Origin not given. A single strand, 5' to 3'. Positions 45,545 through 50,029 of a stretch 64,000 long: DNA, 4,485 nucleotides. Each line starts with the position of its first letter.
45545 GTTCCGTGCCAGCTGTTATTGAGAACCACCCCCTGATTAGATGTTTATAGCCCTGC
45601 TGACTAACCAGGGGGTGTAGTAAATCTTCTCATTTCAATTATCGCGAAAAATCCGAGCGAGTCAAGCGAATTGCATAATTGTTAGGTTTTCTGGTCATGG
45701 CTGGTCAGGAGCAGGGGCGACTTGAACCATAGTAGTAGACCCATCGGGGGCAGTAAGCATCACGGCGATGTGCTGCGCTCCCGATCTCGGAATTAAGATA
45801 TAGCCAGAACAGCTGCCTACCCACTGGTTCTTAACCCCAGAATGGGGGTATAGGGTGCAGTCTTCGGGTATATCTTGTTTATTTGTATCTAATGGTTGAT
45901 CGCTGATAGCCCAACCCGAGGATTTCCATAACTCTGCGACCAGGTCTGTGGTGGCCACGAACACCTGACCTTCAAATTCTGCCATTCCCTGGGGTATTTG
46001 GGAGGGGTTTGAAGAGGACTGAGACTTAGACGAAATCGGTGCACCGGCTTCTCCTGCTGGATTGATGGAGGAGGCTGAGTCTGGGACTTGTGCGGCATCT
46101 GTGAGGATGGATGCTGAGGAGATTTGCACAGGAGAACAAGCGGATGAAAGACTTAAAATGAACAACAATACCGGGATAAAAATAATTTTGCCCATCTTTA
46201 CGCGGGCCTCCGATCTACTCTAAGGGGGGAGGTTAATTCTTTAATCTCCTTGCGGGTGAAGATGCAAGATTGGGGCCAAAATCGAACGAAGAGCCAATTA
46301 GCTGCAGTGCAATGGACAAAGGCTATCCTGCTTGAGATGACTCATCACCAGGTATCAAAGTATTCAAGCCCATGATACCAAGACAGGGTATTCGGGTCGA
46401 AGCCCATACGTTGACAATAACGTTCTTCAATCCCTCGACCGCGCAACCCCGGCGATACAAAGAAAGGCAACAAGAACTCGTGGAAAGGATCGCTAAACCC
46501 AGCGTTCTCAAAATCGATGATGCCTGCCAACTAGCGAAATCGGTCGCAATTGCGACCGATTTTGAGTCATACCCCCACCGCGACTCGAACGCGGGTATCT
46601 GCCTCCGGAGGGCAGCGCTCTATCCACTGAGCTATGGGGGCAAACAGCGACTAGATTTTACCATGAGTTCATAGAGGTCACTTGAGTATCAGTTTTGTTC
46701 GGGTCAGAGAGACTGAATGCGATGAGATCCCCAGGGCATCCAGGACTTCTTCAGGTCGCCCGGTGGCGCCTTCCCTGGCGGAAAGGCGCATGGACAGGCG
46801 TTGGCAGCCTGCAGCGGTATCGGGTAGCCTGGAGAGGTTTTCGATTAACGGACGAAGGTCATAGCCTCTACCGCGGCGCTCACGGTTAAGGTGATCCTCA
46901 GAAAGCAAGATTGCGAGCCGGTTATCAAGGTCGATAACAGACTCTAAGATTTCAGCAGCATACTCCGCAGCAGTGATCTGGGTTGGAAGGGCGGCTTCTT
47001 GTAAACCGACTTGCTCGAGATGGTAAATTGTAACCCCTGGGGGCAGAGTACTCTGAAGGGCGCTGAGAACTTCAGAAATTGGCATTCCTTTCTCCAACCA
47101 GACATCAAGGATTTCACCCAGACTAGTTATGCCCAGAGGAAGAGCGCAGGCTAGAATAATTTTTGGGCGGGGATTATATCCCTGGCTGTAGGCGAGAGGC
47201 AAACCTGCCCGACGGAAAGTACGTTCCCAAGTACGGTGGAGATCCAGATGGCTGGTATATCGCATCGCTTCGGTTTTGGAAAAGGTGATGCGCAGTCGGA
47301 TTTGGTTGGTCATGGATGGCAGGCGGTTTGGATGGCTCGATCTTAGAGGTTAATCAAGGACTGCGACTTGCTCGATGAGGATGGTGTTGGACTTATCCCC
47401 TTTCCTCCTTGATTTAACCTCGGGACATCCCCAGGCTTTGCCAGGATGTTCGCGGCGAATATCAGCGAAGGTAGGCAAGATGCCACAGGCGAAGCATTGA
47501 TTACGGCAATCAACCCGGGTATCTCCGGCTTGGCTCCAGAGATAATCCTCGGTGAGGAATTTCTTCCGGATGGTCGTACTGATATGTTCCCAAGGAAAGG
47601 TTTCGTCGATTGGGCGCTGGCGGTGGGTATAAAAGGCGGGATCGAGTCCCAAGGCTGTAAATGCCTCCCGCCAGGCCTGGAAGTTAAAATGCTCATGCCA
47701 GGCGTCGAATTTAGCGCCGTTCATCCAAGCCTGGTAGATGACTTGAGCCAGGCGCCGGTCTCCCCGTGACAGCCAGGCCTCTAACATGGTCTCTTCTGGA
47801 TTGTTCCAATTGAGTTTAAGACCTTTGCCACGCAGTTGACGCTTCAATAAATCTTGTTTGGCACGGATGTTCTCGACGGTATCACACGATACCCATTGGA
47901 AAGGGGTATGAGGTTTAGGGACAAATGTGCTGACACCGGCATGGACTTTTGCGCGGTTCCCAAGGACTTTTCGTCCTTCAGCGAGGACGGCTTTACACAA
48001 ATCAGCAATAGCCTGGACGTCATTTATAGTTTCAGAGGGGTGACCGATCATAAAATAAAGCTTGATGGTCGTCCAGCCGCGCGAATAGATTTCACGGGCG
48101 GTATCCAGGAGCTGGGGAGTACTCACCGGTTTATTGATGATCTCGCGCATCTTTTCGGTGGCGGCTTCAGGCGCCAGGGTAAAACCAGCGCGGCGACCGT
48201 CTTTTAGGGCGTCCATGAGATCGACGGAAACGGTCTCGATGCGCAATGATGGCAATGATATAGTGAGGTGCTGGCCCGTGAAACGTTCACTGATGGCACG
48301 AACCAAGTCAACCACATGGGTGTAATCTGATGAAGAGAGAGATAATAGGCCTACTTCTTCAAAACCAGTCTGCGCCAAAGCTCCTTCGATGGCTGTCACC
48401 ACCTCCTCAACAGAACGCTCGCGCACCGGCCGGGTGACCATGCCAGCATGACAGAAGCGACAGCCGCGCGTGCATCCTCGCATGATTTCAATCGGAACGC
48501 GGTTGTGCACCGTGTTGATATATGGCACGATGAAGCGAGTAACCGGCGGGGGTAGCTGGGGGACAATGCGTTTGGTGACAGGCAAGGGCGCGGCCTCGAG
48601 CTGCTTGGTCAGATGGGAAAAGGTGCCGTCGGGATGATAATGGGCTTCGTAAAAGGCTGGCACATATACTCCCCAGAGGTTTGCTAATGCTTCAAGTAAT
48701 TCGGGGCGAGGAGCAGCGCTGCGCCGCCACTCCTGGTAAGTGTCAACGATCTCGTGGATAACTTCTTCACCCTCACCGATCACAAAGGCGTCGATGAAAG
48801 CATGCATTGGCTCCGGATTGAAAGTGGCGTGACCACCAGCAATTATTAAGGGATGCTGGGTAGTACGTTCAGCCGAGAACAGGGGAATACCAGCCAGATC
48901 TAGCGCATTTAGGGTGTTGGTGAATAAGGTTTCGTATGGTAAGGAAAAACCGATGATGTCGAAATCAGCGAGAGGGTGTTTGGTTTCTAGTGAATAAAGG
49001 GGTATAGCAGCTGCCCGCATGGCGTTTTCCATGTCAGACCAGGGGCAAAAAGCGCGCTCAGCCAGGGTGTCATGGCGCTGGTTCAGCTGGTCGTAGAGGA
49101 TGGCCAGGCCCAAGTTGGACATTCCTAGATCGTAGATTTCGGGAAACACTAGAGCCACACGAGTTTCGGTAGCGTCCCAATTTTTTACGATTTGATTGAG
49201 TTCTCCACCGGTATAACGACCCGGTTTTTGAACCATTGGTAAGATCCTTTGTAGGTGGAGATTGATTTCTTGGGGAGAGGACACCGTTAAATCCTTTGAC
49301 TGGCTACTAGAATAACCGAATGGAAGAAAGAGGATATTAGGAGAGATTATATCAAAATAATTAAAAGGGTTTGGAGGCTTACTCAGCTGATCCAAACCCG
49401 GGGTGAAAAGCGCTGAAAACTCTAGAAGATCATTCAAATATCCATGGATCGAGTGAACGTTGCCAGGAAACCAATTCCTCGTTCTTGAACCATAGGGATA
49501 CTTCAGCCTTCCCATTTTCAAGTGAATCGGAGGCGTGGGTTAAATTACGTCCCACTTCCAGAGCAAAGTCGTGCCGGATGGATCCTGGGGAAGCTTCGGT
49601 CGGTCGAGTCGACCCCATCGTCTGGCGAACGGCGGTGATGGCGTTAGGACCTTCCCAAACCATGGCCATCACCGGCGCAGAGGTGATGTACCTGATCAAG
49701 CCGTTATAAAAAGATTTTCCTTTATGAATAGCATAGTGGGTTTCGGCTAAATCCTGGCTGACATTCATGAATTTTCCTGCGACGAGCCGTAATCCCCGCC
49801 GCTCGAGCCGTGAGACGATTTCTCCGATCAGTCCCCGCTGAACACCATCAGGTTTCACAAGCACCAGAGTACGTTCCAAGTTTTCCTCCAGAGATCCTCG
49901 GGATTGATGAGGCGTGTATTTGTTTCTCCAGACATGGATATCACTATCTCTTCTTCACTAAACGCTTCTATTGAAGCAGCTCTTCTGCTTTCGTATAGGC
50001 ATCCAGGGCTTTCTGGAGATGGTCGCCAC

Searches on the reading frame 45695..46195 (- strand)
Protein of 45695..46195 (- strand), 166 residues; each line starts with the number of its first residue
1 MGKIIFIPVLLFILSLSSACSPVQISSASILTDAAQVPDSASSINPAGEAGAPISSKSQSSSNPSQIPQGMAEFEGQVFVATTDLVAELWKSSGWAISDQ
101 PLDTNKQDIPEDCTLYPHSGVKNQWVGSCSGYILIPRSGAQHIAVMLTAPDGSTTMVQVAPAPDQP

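Call 5: search_protein_families(library=pfam, proteins=[window:45695-46195:-], max_evalue=0.01)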
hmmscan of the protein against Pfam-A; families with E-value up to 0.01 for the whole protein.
window:45695-46195:- (166 aa): 0 families

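Call 32: search_protein_families(library=ncbifam, proteins=[window:45695-46195:-], max_evalue=1)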
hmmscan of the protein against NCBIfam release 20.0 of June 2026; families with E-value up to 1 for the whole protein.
window:45695-46195:- (166 aa): 2 families
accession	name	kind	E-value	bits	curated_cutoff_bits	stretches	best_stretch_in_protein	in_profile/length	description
TIGR02331.1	rib_alpha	repeat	0.035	14.3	35.25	1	135-159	38-62/80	Rib/alpha/Esp repeat surface protein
NF047505.1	LIC_10177_fam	equivalog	0.23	11.4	100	1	102-131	78-106/130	LIC_10177 family protein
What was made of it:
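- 45695..46195 (-): orf166, a predicted lipoprotein (signal peptide plus LSSAC lipobox); a likely minor member of the regulon. No Pfam or NCBIfam match (calls 5, 32).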

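Call 33: search_protein_families(library=pfam, proteins=[window:45695-46195:-], max_evalue=10)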
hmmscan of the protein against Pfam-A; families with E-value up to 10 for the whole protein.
window:45695-46195:- (166 aa): 0 families

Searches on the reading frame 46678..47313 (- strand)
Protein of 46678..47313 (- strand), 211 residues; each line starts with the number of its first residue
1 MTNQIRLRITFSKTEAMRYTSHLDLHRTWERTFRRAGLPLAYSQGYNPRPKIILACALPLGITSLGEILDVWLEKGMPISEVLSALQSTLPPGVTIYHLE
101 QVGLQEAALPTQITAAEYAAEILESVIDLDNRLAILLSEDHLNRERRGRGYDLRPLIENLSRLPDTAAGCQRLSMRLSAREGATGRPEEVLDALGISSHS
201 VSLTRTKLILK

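Call 5: search_protein_families(library=pfam, proteins=[window:46678-47313:-], max_evalue=0.01)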
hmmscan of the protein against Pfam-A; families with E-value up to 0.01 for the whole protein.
window:46678-47313:- (211 aa): 1 family
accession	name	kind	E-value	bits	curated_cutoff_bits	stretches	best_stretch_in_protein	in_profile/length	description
PF10105.14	DUF2344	-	3e-44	151.4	23.8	1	6-185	1-174/176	Uncharacterized protein conserved in bacteria (DUF2344)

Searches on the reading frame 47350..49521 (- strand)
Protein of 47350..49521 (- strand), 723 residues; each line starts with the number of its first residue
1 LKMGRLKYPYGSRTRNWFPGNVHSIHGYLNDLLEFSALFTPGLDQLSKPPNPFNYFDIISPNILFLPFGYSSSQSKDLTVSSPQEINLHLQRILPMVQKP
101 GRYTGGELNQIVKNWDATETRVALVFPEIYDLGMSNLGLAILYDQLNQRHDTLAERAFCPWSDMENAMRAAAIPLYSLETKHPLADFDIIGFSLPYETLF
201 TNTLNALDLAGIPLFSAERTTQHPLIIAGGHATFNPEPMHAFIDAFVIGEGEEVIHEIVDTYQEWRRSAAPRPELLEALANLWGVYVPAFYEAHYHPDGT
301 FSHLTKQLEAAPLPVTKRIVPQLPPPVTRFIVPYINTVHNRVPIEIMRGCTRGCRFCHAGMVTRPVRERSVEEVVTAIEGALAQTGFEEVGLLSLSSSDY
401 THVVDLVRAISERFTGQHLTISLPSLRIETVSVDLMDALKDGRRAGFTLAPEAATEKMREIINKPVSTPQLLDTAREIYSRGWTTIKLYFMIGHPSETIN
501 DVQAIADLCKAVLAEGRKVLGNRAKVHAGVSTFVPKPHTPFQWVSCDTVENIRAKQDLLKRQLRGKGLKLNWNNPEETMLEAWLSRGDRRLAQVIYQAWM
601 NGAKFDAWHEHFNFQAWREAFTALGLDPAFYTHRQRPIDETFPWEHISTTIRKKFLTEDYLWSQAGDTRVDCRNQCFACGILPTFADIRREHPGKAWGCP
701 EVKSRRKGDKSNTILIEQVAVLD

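Call 5: search_protein_families(library=pfam, proteins=[window:47350-49521:-], max_evalue=0.01)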
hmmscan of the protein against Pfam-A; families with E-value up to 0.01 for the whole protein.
window:47350-49521:- (723 aa): 3 families
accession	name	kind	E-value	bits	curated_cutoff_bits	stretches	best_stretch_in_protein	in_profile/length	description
PF19864.5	Radical_SAM_N2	-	2e-61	206.3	29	1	138-288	1-151/151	Radical SAM proteins, N-terminal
PF04055.27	Radical_SAM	-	3e-21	76.7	29.5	1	344-509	1-166/166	Radical SAM superfamily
PF02310.24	B12-binding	-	1.4e-05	25.3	32.1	1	186-258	51-120/121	B12 binding domain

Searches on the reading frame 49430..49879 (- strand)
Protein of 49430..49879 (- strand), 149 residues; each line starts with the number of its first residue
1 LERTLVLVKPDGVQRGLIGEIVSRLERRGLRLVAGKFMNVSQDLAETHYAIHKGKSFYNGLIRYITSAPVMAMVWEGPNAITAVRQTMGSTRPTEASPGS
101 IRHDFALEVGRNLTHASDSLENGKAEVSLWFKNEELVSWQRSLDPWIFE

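Call 70: search_protein_families(library=pfam, proteins=[window:49430-49879:-], max_evalue=0.001)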
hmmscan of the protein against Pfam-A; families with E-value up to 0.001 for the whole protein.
window:49430-49879:- (149 aa): 1 family
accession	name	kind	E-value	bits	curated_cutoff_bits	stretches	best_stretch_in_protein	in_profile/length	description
PF00334.24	NDK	-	3.9e-54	182.6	27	1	2-135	1-134/135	Nucleoside diphosphate kinase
